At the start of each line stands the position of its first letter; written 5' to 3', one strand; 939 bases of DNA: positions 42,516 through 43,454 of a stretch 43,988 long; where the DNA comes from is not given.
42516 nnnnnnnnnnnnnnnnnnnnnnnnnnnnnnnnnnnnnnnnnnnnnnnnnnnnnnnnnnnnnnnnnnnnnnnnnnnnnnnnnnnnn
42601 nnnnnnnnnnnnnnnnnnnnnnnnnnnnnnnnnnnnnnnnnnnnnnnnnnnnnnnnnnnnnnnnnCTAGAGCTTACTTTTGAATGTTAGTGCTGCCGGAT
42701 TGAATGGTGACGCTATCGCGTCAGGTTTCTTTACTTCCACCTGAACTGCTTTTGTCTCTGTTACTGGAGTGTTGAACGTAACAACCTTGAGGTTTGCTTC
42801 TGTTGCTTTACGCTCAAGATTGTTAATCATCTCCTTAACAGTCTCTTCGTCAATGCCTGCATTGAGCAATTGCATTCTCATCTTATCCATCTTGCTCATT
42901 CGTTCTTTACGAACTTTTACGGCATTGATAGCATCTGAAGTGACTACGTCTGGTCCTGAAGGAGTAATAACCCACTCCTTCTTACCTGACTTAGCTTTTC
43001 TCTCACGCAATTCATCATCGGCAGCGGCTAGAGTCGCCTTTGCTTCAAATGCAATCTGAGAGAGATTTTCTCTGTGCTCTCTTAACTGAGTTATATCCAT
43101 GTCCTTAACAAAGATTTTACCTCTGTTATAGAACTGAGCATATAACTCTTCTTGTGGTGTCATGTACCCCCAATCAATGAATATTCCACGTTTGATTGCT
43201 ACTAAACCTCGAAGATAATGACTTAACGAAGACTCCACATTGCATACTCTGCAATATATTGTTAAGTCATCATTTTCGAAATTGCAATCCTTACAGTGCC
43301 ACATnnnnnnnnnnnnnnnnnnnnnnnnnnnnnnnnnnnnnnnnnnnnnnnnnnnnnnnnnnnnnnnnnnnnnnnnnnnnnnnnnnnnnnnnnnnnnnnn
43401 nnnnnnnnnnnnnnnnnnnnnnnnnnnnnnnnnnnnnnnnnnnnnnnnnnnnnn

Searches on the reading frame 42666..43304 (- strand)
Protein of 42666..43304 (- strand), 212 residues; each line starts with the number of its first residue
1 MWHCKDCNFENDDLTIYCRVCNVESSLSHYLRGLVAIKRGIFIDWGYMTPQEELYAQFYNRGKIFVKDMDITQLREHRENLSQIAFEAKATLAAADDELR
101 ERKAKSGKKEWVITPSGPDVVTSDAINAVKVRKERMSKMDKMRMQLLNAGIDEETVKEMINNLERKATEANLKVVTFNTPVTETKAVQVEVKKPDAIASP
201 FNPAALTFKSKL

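Call 9: search_protein_families(library=pfam, proteins=[window:42666-43304:-], max_evalue=0.01)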
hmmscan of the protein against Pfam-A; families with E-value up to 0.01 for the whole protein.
window:42666-43304:- (212 aa): 1 family
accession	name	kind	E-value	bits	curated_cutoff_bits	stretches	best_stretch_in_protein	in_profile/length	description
PF22470.1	Histone_HNS_N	-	6.5e-05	23.2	24.5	1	63-105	15-57/79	H-NS histone-like proteins, N-terminal domain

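Call 10: search_protein_families(library=phrogs, proteins=[window:42666-43304:-], max_evalue=0.001)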
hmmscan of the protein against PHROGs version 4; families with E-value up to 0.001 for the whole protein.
window:42666-43304:- (212 aa): 0 families

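Call 104: find_homologous_proteins(query=window:42669-43304:-, max_evalue=0.00001)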
Query window:42669-43304:- (212 aa): 161 proteins with E <= 0.00001 among 494 candidates; the best 120 are listed.
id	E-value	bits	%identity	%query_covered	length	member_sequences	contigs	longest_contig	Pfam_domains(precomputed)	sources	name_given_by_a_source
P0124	1.2e-104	366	79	100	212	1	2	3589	-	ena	-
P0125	6.5e-98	345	100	78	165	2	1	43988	-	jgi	-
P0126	1.7e-97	343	73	100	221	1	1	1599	-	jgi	jgi:hypothetical protein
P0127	5.6e-93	328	69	98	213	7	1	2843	PF22470.2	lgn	-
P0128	6.2e-88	312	70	97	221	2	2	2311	PF22470.2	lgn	-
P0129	5.9e-78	279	64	93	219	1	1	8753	PF22470.2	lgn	-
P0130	3.6e-71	257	75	77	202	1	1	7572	-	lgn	-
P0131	2.8e-67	245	73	77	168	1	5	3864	-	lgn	-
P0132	3.7e-67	244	73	75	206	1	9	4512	-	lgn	-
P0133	1.1e-66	243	71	77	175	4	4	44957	-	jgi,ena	-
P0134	1.6e-64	236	57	98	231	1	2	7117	-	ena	-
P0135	7.3e-63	230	64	85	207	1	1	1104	-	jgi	jgi:hypothetical protein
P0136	1.6e-62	229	69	77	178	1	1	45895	-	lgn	-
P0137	2.4e-62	228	56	98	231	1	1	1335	-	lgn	-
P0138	3.0e-62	228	57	99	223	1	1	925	-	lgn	-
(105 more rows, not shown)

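Call 105: find_encoding_contigs(protein=P0136, flank=8000, max_places=2)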
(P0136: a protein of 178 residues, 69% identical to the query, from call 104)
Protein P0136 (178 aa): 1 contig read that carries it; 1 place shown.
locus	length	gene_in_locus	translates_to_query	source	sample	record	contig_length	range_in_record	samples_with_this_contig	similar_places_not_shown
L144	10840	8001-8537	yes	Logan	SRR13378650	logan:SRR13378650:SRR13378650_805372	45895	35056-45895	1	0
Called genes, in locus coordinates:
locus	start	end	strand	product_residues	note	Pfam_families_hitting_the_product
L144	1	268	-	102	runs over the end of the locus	-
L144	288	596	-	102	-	-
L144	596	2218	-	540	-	-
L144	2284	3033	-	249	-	-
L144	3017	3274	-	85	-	-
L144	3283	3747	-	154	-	-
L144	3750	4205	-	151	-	-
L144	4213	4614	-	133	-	-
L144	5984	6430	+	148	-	-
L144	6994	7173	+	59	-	-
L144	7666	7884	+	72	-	-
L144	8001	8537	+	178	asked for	-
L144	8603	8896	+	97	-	-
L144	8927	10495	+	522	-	PF00176:SNF2-rel_dom, PF00270:DEAD (weak), PF04851:ResIII, PF00271:Helicase_C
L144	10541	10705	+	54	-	-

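Call 106: find_encoding_contigs(protein=P0130, flank=8000, max_places=2)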
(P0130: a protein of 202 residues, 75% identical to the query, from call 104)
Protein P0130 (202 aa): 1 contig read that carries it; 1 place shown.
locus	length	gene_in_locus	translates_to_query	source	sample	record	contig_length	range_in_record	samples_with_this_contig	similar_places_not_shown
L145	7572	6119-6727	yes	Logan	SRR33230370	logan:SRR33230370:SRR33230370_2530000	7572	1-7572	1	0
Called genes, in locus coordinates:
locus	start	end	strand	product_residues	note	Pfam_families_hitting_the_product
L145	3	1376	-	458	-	?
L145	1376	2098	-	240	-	-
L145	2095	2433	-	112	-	-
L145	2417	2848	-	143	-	-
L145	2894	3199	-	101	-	-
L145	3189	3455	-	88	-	-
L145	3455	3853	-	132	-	-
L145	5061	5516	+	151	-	-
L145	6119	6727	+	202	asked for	-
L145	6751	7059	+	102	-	-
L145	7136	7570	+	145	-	?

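Call 107: find_encoding_contigs(protein=P0129, flank=8000, max_places=2)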
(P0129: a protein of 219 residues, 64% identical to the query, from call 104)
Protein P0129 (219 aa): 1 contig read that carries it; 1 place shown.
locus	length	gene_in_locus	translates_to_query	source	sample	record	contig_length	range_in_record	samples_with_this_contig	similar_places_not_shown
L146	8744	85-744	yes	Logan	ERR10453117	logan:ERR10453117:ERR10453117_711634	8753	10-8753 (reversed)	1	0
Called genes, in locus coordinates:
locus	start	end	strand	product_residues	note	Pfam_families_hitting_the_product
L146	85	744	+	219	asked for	PF22470:Histone_HNS_N (faint)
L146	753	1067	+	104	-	-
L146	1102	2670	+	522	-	PF00176:SNF2-rel_dom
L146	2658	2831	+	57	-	-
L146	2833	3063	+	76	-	-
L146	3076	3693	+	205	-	-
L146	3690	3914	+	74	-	-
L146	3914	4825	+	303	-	PF12705:PDDEXK_1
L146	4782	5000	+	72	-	-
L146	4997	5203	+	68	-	-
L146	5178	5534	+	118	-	-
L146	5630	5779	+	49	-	-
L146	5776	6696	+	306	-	PF13479:AAA_24 (weak)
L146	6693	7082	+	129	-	-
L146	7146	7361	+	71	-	PF24729:Acb2_Tad1_hairpin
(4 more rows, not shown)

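Call 118: predict_structure(alignment_id=A7)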
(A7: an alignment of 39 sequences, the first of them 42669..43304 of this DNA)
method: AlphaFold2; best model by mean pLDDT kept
length: 212 residues; sequences in the alignment: 39
mean_pLDDT: 72.0   pTM: 0.29
mean pLDDT of the five models: 72.0, 71.4, 70.3, 69.5, 67.0
residues with pLDDT >= 90: 23; 70-90: 105; 50-70: 61; < 50: 23
segments of 3 or more residues with pLDDT < 50: 173-181, 183-191
pLDDT, mean of each block of 10 residues (from residue 1): 92 91 90 84 73 74 67 85 88 86 66 52 57 71 80 79 71 47 43 56 65 48
secondary structure, 60 per line:
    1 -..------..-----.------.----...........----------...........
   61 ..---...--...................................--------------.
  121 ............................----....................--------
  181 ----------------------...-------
elements in order: H29-39 H50-62 H71-105 H120-148 H153-172

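Call 120: fold_search(model_id=the predicted structure, library=pdb)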
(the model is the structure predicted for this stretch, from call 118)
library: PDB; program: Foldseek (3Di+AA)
matches with E <= 10: 77; with E <= 0.001: 0
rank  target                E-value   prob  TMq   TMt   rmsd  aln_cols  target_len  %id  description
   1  9dde_M                1.2e+00  0.80  0.12  0.59   2.9        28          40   32  ncPRC1RYBP bound to H2AK119Ub/H1.4 chromatosome (released 2024-11-20)
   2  5af6_G                1.6e+00  0.85  0.12  0.81   0.9        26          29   31  Structure of Lys33-linked diUb bound to Trabid NZF1 (released 2015-03-25)
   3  7d4i_RQ               1.6e+00  0.04  0.14  0.09  35.7       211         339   14  Cryo-EM structure of 90S small ribosomal precursors complex with the DEAH-box RNA helicase Dhr1 (State F) (released 2021-10-06)
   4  5af6_I                1.7e+00  0.85  0.11  0.84   0.5        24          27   33  Structure of Lys33-linked diUb bound to Trabid NZF1 (released 2015-03-25)
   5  9dby_M                1.7e+00  0.75  0.12  0.57   1.7        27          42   33  ncPRC1RYBP bound to singly modified H2AK119Ub nucleosome (released 2024-11-20)
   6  7r7j_A                1.7e+00  0.44  0.13  0.05   6.8        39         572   26  Crystal structure of RadD with ADP (released 2022-04-13)
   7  7mnq_B                1.9e+00  0.80  0.12  0.68   0.8        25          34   28  Crystal Structure of the ZnF2 of Nucleoporin NUP358/RanBP2 in complex with Ran-GDP (released 2022-06-15)
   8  5af6_H                1.9e+00  0.77  0.12  0.81   1.2        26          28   31  Structure of Lys33-linked diUb bound to Trabid NZF1 (released 2015-03-25)
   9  7tv4_K                2.1e+00  0.80  0.12  0.85   0.6        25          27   32  Crystal structure of NEMO CoZi in complex with HOIP NZF1 and linear diubiquitin (released 2022-08-17)
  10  8pp6_K                2.1e+00  0.66  0.12  0.66   2.7        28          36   32  human RYBP-PRC1 bound to H2AK118ub1 nucleosome (released 2024-04-03)
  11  7mo2_B                2.2e+00  0.77  0.11  0.61   0.5        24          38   25  Crystal Structure of the ZnF2 of Nucleoporin NUP153 in complex with Ran-GDP (released 2022-06-15)
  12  9l5s_V                2.2e+00  0.51  0.22  0.54  14.3        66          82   18  Cryo-EM structure of the thermophile spliceosome (state B*Q1) (released 2025-03-12)
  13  4s1z_I                2.4e+00  0.75  0.11  0.85   0.6        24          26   33  Crystal structure of TRABID NZF1 in complex with K29 linked di-Ubiquitin (released 2015-04-08)
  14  3gj4_B                2.4e+00  0.75  0.11  0.82   0.6        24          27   29  Crystal structure of human RanGDP-Nup153ZnF3 complex (released 2009-08-04)
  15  3g9y_A                2.4e+00  0.66  0.12  0.78   2.8        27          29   30  Crystal structure of the second zinc finger from ZRANB2/ZNF265 bound to 6 nt ssRNA sequence AGGUAA (released 2009-03-03)
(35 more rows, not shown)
